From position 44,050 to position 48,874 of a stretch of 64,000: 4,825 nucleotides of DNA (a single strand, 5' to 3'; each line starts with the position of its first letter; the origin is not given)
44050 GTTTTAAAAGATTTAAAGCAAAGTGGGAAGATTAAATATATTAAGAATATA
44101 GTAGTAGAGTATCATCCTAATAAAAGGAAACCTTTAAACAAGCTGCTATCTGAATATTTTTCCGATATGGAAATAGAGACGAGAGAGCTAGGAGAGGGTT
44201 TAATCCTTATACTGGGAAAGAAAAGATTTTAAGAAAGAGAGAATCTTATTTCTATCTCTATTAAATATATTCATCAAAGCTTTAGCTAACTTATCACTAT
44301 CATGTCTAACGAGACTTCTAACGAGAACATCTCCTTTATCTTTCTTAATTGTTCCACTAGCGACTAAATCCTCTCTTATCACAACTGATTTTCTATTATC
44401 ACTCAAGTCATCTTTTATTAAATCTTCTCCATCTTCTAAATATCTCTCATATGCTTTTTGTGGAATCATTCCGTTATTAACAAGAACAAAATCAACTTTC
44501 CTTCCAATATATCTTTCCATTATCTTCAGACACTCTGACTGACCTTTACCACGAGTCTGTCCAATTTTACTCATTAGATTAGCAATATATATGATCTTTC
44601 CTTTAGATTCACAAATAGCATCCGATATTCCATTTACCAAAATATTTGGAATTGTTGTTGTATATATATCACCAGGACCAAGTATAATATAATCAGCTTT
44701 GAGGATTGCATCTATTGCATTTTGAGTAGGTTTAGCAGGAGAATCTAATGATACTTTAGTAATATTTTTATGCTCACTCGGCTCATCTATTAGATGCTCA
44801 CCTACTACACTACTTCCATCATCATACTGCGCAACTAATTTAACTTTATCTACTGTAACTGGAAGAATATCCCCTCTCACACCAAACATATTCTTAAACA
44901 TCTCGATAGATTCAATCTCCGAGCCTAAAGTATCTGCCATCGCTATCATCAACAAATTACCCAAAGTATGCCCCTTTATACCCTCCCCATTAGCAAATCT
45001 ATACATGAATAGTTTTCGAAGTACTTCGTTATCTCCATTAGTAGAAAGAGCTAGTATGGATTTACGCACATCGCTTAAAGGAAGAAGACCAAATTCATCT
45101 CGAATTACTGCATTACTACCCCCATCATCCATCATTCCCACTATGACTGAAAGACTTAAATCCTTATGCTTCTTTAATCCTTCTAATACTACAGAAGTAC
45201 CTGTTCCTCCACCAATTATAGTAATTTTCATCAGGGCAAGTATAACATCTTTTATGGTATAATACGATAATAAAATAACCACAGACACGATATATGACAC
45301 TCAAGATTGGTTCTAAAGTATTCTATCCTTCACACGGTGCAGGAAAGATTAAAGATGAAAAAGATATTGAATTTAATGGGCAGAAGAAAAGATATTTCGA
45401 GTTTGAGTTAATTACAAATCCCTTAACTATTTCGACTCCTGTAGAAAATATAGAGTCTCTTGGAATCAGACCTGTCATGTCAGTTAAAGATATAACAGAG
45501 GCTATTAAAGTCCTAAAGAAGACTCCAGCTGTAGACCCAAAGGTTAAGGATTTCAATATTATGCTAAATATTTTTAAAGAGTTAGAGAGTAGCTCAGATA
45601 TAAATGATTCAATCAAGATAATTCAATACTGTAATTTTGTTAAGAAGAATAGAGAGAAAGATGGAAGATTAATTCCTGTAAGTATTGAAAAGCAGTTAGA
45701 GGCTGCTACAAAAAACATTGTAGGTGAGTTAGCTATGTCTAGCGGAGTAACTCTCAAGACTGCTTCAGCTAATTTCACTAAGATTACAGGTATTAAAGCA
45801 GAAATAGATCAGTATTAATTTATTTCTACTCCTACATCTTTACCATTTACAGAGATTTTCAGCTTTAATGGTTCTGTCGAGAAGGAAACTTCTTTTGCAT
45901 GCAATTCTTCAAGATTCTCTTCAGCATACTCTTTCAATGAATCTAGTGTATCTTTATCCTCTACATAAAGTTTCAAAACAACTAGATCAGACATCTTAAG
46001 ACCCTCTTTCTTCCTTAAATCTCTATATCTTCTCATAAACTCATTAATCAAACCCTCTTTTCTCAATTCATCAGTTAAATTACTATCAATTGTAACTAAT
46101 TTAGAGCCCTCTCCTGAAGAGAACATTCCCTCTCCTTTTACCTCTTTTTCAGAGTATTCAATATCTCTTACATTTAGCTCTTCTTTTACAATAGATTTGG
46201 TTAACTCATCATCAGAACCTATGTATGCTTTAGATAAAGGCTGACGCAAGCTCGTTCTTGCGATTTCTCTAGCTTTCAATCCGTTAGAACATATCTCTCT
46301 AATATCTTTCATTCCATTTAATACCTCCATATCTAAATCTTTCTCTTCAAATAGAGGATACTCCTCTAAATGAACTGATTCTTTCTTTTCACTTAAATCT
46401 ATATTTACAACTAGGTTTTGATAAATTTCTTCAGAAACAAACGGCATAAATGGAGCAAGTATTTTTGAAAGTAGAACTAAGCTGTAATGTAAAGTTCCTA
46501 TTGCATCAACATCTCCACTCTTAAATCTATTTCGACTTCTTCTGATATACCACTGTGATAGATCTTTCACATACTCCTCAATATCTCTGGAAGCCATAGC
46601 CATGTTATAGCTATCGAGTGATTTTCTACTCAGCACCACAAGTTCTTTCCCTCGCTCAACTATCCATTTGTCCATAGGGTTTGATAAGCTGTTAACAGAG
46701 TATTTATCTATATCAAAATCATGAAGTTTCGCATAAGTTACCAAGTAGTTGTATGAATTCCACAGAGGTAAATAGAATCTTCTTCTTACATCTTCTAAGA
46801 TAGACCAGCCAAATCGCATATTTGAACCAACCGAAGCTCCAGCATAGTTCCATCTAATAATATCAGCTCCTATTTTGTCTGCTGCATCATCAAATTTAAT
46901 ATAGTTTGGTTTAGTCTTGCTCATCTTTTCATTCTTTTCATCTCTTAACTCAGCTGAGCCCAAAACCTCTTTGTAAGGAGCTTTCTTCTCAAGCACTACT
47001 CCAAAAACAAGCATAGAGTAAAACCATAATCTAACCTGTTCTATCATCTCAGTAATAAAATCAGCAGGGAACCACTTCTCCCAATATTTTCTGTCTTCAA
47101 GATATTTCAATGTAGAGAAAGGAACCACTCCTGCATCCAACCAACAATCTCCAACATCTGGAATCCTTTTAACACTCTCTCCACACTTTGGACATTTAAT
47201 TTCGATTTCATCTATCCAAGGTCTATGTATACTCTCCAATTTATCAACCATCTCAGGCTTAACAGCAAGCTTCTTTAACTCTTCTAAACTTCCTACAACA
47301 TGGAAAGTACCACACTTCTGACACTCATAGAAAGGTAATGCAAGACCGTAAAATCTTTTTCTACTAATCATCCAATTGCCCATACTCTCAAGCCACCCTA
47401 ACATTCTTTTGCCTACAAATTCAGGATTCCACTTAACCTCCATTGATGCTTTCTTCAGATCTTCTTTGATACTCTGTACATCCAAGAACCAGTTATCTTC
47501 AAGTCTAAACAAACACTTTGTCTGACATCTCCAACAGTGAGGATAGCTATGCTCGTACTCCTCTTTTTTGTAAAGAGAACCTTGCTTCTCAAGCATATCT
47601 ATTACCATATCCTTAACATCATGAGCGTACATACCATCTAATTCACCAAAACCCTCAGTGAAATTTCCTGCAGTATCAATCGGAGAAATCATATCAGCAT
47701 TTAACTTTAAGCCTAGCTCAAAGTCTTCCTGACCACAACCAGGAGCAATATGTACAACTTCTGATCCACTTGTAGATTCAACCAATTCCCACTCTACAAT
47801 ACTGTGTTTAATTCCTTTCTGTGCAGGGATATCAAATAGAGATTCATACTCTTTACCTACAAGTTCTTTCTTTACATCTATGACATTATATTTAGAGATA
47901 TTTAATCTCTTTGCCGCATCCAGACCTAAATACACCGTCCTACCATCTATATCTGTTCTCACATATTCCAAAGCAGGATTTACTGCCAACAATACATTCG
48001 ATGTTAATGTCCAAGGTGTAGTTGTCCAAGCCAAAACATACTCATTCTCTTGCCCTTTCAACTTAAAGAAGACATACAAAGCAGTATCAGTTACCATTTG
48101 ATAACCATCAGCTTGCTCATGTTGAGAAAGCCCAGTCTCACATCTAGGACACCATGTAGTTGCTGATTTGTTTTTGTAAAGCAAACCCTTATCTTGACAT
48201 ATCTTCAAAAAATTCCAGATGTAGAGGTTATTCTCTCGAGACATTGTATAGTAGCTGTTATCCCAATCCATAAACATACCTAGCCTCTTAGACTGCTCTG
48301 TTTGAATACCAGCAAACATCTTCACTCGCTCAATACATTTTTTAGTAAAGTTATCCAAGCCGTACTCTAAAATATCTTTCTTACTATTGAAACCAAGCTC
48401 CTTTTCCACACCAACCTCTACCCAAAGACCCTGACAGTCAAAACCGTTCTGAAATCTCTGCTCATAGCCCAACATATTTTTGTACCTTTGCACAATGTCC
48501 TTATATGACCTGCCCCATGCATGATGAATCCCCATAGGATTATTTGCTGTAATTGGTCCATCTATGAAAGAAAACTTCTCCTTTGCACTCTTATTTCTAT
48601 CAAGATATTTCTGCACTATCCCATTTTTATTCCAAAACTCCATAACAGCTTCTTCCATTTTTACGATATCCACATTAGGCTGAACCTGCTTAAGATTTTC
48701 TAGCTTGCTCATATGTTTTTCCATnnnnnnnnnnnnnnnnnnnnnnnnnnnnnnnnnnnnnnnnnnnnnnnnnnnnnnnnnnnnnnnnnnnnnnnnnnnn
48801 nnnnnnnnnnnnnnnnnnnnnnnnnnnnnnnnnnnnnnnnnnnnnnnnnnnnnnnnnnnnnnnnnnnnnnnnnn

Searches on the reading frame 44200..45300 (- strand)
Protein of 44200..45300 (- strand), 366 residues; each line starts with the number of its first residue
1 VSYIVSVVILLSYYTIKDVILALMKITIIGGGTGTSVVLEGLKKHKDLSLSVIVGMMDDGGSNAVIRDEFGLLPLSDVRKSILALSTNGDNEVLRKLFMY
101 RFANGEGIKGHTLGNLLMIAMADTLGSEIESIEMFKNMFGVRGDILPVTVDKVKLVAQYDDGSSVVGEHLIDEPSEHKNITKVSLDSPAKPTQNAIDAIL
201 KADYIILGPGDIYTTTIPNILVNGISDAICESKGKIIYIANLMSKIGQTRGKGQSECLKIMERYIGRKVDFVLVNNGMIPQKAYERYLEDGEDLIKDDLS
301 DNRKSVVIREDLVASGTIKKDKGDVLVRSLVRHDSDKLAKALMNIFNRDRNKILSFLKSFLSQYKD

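Call 8: search_protein_families(library=ncbifam, proteins=[window:44200-45300:-])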
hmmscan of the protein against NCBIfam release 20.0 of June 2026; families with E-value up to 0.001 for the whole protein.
window:44200-45300:- (366 aa): 3 families
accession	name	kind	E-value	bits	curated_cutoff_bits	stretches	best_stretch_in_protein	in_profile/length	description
TIGR01826.1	CofD_related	subfamily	3e-80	270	196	1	26-346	1-309/310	uridine diphosphate-N-acetylglucosamine-binding protein YvcK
TIGR04357.1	CofD_rel_GAK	hypoth_equivalog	3.1e-24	86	340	2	109-268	134-304/368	GAK system CofD-like protein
TIGR01819.1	F420_cofD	equivalog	1.2e-09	37.6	257.45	1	130-241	112-226/301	2-phospho-L-lactate transferase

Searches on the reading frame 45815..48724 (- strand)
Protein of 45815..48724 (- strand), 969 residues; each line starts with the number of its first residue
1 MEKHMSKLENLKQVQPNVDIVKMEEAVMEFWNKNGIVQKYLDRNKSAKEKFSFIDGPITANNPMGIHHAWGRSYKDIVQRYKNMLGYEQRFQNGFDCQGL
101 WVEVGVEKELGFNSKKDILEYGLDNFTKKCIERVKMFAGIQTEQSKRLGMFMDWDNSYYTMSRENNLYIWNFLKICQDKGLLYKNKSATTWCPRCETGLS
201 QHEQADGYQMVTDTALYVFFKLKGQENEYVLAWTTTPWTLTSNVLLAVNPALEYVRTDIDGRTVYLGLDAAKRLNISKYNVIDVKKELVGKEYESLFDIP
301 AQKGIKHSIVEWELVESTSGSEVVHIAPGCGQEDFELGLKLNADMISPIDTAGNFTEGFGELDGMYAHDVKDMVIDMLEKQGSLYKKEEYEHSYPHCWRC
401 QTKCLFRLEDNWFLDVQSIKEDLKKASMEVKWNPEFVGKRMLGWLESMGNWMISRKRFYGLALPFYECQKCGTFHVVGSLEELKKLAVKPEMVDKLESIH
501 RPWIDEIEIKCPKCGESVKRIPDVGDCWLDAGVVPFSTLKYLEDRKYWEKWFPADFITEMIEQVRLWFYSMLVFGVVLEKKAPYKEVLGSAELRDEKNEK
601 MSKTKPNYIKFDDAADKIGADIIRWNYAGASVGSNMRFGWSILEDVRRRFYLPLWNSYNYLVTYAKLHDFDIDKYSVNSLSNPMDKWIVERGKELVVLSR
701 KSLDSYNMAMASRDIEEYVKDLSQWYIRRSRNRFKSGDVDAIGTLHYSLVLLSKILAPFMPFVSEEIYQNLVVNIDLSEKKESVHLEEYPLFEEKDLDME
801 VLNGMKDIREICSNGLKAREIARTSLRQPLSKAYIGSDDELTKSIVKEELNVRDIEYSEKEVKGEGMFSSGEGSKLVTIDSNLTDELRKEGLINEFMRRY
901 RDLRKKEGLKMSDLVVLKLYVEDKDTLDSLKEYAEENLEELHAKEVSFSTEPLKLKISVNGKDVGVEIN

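Call 8: search_protein_families(library=ncbifam, proteins=[window:45815-48724:-])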
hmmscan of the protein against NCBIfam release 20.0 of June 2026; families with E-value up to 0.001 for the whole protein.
window:45815-48724:- (969 aa): 15 families
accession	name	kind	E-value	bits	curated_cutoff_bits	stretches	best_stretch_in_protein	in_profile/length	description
TIGR00392.1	ileS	equivalog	2.5e-206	687.7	621.4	1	17-846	5-860/861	isoleucine--tRNA ligase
NF000257.1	MupA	exception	2.1e-163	545.5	1900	1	24-859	9-848/1024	mupirocin-resistant isoleucine--tRNA ligase MupA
NF000258.1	MupB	exception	2.8e-154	515.4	1900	2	23-856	8-847/1033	mupirocin-resistant isoleucine--tRNA ligase MupB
TIGR00422.1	valS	equivalog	5.1e-121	405.2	612.1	2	308-855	255-778/863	valine--tRNA ligase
NF009687.0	PRK13208.1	equivalog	1.3e-112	377.5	738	2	306-861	252-792/801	valine--tRNA ligase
NF004349.1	PRK05729.1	equivalog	2.2e-102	343.8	704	2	307-856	248-762/860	valine--tRNA ligase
NF011492.0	PRK14900.1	equivalog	9.1e-83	278.7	1783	2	309-850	266-784/1044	valine--tRNA ligase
NF040702.1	ileS_w_GNAT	exception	5.9e-78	262.6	1999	2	308-776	494-961/1100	isoleucine--tRNA ligase, N-acetyltransferase domain-containing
NF000540.1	alt_ValS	exception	1.2e-52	179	900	2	356-849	331-814/827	valine--tRNA ligase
NF008957.0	PRK12300.1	subfamily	2.1e-41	141.8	677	3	19-329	5-316/946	leucine--tRNA ligase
TIGR00395.1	leuS_arch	equivalog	6.1e-38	130.4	648.5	3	23-335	3-316/938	leucine--tRNA ligase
TIGR00398.1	metG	equivalog_domain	2.7e-17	62.7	336.35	1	528-781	251-514/530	methionine--tRNA ligase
TIGR00396.1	leuS_bact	equivalog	3.4e-15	55.2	548.4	1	21-207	4-172/843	leucine--tRNA ligase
NF001100.0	PRK00133.1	equivalog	1e-12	47.4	587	1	376-782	156-514/676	methionine--tRNA ligase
NF008900.0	PRK12267.1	equivalog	7.9e-09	34.5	598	1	527-789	227-494/648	methionine--tRNA ligase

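Call 9: find_related_loci(query=window:45815-48724:-, collection=genome_contigs, flank=1500)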
Query window:45815-48724:- (969 aa) in genome_contigs; peptide patterns used: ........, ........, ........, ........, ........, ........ (x = any residue, [..] = any of these).
117 stretches matched a pattern; 95 encode a relative of the query (tblastn E <= 1e-3); the best 80 are kept; 79 distinct loci.
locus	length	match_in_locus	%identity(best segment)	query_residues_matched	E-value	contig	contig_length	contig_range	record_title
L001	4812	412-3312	87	3-969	0e+0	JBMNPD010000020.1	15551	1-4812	MAG: Candidatus Dojkabacteria bacterium isolate SBF912SR1HQ0033 scaffold_11894_c1, whole genome shotgun sequence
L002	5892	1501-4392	78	5-968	0e+0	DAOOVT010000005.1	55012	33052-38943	MAG TPA_asm: Candidatus Dojkabacteria bacterium isolate AMR_MDS_2434 NODE_363_length_55012_cov_21.153939, whole genome s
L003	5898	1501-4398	76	5-969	0e+0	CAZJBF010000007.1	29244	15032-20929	MAG TPA_asm: uncultured Candidatus Saccharibacteria bacterium isolate SRP192927_co3_861 genome assembly, contig: NODE_30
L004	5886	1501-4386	71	5-968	0e+0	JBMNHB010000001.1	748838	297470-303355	MAG: Candidatus Dojkabacteria bacterium isolate SBF912LR0HQ0189 contig_24471, whole genome shotgun sequence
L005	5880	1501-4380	71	5-966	0e+0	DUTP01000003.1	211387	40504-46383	MAG TPA_asm: Candidatus Dojkabacteria bacterium isolate AS05jafATM_89 37780_AS05, whole genome shotgun sequence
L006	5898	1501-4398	70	4-969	0e+0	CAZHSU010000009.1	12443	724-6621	MAG TPA_asm: uncultured Candidatus Saccharibacteria bacterium isolate SRP294416_co1_380 genome assembly, contig: NODE_11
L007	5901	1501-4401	70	3-968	0e+0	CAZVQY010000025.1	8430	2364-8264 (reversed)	MAG TPA_asm: uncultured Candidatus Saccharibacteria bacterium isolate SRP192927_co5_224 genome assembly, contig: NODE_15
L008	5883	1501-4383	70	5-969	0e+0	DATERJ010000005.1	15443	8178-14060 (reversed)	MAG TPA_asm: Candidatus Dojkabacteria bacterium isolate SMAG_U9070 k141_38333, whole genome shotgun sequence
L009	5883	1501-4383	69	11-968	0e+0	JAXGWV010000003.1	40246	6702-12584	MAG: Candidatus Dojkabacteria bacterium isolate AnMBR.bin475 bin475_3, whole genome shotgun sequence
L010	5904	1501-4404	68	3-969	0e+0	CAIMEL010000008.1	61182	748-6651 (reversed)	uncultured bacterium isolate LaPlata_bin-3090 genome assembly, contig: bin-3090:08/25, whole genome shotgun sequence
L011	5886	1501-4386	67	11-969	0e+0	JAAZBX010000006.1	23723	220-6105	MAG: Candidatus Dojkabacteria bacterium isolate AS06rmzACSIP_65 306868_AS06, whole genome shotgun sequence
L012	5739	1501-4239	69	3-922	0e+0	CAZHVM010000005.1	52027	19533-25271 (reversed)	MAG TPA_asm: uncultured Candidatus Saccharibacteria bacterium isolate SRP192927_co3_113 genome assembly, contig: NODE_10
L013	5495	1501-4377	66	3-969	0e+0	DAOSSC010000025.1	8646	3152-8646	MAG TPA_asm: Candidatus Dojkabacteria bacterium isolate AMR_MDS_2251 NODE_7766_length_8646_cov_7.192993, whole genome sh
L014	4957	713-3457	65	10-922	0e+0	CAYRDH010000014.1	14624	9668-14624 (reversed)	MAG TPA_asm: uncultured Candidatus Saccharibacteria bacterium isolate SRP241341_co1_3 genome assembly, contig: NODE_4531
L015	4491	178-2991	64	10-946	0e+0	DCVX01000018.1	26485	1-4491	MAG TPA_asm: Candidatus Dojkabacteria bacterium UBA2177 UBA2177_contig_4563, whole genome shotgun sequence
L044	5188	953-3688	47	4-935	0e+0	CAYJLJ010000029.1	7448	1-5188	MAG TPA_asm: uncultured Gammaproteobacteria bacterium isolate ERP124720_co1_20 genome assembly, contig: NODE_11106_lengt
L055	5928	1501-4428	43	5-959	0e+0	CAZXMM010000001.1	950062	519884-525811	MAG TPA_asm: uncultured Gammaproteobacteria bacterium isolate SRP173033_co1_283 genome assembly, contig: NODE_1_length_9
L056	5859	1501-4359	45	11-939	0e+0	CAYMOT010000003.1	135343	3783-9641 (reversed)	MAG TPA_asm: uncultured Candidatus Saccharibacteria bacterium isolate binchicken_co179_168 genome assembly, contig: NODE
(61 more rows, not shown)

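Call 68: search_dna_similar(query=window:45815-48712:-, collection=plasmids, mode=protein, max_rows=40, max_evalue=1e-30)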
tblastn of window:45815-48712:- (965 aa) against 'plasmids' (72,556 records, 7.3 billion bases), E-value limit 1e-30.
Records with a match: 209; places in all: 222; records where one place covers at least 80% of the query: 173.
Best place of each record, by identity: <60% 209.
By first word of the organism name: Staphylococcus 145; Escherichia 9; Paenibacillus 4; Riemerella 4; Pasteurella 3; Acinetobacter 3; Bacillus 2; Prevotella 2; Neisseria 2; Proteus 2; and 29 more.
By predicted mobility (MOB-suite, as given by PLSDB): conjugative 100; non-mobilizable 72; mobilizable 37.
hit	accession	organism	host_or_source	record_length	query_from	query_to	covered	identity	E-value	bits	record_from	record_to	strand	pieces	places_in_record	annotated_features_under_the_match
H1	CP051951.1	Staphylococcus aureus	Homo sapiens,blood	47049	17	942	96%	33.4%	2e-148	495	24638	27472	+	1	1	mupA: mupirocin-resistant isoleucine--tRNA ligase MupA | Staphylococcus aureus mupA ...: antibiotic-resistant isoleucyl-tRNA synthetase (ileS)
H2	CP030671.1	Staphylococcus aureus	Homo sapiens,blood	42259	17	942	96%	33.4%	3e-148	494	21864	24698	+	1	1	mupirocin-resistant isoleucine--tRNA ligase MupA | mupA: mupirocin-resistant isoleucine--tRNA ligase MupA | Staphylococcus aureus mupA ...: antibiotic-resistant isoleucyl-tRNA synthetase (ileS)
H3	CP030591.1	Staphylococcus aureus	Homo sapiens,blood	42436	17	942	96%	33.4%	3e-148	494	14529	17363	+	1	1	mupirocin-resistant isoleucine--tRNA ligase MupA | mupA: mupirocin-resistant isoleucine--tRNA ligase MupA | Staphylococcus aureus mupA ...: antibiotic-resistant isoleucyl-tRNA synthetase (ileS)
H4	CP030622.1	Staphylococcus aureus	Homo sapiens,blood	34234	17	942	96%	33.4%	4e-148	494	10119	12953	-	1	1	mupirocin-resistant isoleucine--tRNA ligase MupA | Staphylococcus aureus mupA ...: antibiotic-resistant isoleucyl-tRNA synthetase (ileS) | mupA: mupirocin-resistant isoleucine--tRNA ligase MupA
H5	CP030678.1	Staphylococcus aureus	Homo sapiens,blood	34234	17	942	96%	33.4%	4e-148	494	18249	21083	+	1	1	mupirocin-resistant isoleucine--tRNA ligase MupA | mupA: mupirocin-resistant isoleucine--tRNA ligase MupA | Staphylococcus aureus mupA ...: antibiotic-resistant isoleucyl-tRNA synthetase (ileS)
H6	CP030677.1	Staphylococcus aureus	Homo sapiens,blood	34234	17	942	96%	33.4%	4e-148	494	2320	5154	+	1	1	mupirocin-resistant isoleucine--tRNA ligase MupA | mupA: mupirocin-resistant isoleucine--tRNA ligase MupA | Staphylococcus aureus mupA ...: antibiotic-resistant isoleucyl-tRNA synthetase (ileS)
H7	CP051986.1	Staphylococcus aureus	Homo sapiens,blood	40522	17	942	96%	33.4%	4e-148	494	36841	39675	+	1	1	mupA: mupirocin-resistant isoleucine--tRNA ligase MupA | Staphylococcus aureus mupA ...: antibiotic-resistant isoleucyl-tRNA synthetase (ileS)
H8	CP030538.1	Staphylococcus aureus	Homo sapiens,blood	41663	17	942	96%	33.4%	4e-148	494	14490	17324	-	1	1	mupirocin-resistant isoleucine--tRNA ligase MupA | Staphylococcus aureus mupA ...: antibiotic-resistant isoleucyl-tRNA synthetase (ileS) | mupA: mupirocin-resistant isoleucine--tRNA ligase MupA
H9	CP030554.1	Staphylococcus aureus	Environment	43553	17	942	96%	33.4%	4e-148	494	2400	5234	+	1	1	mupirocin-resistant isoleucine--tRNA ligase MupA | mupA: mupirocin-resistant isoleucine--tRNA ligase MupA | Staphylococcus aureus mupA ...: antibiotic-resistant isoleucyl-tRNA synthetase (ileS)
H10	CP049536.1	Staphylococcus aureus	Homo sapiens,blood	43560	17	942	96%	33.4%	4e-148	494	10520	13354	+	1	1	mupA: mupirocin-resistant isoleucine--tRNA ligase MupA | Staphylococcus aureus mupA ...: antibiotic-resistant isoleucyl-tRNA synthetase (ileS)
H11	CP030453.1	Staphylococcus aureus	Environment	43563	17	942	96%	33.4%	4e-148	494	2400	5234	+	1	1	mupirocin-resistant isoleucine--tRNA ligase MupA | mupA: mupirocin-resistant isoleucine--tRNA ligase MupA | Staphylococcus aureus mupA ...: antibiotic-resistant isoleucyl-tRNA synthetase (ileS)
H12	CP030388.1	Staphylococcus aureus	Homo sapiens,blood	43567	17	942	96%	33.4%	4e-148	494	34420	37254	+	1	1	mupirocin-resistant isoleucine--tRNA ligase MupA | mupA: mupirocin-resistant isoleucine--tRNA ligase MupA | Staphylococcus aureus mupA ...: antibiotic-resistant isoleucyl-tRNA synthetase (ileS)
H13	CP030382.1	Staphylococcus aureus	Homo sapiens,nares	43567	17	942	96%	33.4%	4e-148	494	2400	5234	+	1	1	mupirocin-resistant isoleucine--tRNA ligase MupA | mupA: mupirocin-resistant isoleucine--tRNA ligase MupA | Staphylococcus aureus mupA ...: antibiotic-resistant isoleucyl-tRNA synthetase (ileS)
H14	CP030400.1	Staphylococcus aureus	Homo sapiens,blood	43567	17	942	96%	33.4%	4e-148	494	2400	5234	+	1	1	mupirocin-resistant isoleucine--tRNA ligase MupA | mupA: mupirocin-resistant isoleucine--tRNA ligase MupA | Staphylococcus aureus mupA ...: antibiotic-resistant isoleucyl-tRNA synthetase (ileS)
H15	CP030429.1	Staphylococcus aureus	Homo sapiens,nares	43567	17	942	96%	33.4%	4e-148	494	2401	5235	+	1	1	mupirocin-resistant isoleucine--tRNA ligase MupA | mupA: mupirocin-resistant isoleucine--tRNA ligase MupA | Staphylococcus aureus mupA ...: antibiotic-resistant isoleucyl-tRNA synthetase (ileS)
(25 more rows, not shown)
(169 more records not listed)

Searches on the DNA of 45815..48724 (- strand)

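Call 31: search_rna_families(sources=[L001, L002, L003, L004, L006, L007, L009, L010, L011, L012, L018, L020, L041, L055, L056, L047, L048, L049, L063, L074], threshold=gathering)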
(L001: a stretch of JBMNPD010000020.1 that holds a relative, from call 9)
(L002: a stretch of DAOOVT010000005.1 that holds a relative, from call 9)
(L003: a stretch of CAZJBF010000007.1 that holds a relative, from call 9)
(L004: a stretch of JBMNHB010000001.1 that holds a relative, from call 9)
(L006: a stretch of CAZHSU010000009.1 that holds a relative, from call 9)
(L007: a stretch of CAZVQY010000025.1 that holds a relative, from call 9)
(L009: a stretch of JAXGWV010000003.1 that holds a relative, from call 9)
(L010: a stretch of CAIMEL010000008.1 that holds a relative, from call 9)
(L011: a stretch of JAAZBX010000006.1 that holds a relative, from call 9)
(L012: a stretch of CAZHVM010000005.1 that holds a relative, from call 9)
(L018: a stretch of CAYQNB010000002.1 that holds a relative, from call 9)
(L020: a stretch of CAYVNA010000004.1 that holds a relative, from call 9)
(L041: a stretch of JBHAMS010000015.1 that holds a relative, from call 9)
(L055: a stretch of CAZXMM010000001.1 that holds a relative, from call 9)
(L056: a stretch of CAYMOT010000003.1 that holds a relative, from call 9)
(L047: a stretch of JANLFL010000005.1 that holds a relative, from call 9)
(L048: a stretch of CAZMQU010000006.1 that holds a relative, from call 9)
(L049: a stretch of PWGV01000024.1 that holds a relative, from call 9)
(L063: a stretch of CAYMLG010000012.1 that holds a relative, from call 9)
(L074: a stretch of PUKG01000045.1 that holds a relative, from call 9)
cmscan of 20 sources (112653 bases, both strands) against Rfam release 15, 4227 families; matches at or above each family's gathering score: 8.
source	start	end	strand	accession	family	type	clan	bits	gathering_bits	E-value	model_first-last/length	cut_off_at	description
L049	1222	1449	+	RF00230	T-box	Cis-reg; leader;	-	134.3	93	2e-29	1-219/219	no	T-box leader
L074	1222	1448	+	RF00230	T-box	Cis-reg; leader;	-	129.8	93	2.9e-28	1-219/219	no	T-box leader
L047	1222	1439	+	RF00230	T-box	Cis-reg; leader;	-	118.3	93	2.6e-25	1-219/219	no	T-box leader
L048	1209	1446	+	RF00230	T-box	Cis-reg; leader;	-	117.1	93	5.2e-25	1-219/219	no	T-box leader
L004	511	581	+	RF00005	tRNA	Gene; tRNA;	CL00001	62.8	29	5.3e-11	1-71/71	no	tRNA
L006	354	424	+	RF00005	tRNA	Gene; tRNA;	CL00001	60.4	29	2.4e-10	1-71/71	no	tRNA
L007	422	492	+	RF00005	tRNA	Gene; tRNA;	CL00001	58.2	29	1e-09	1-71/71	no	tRNA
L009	330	400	+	RF00005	tRNA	Gene; tRNA;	CL00001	58.2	29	1e-09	1-71/71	no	tRNA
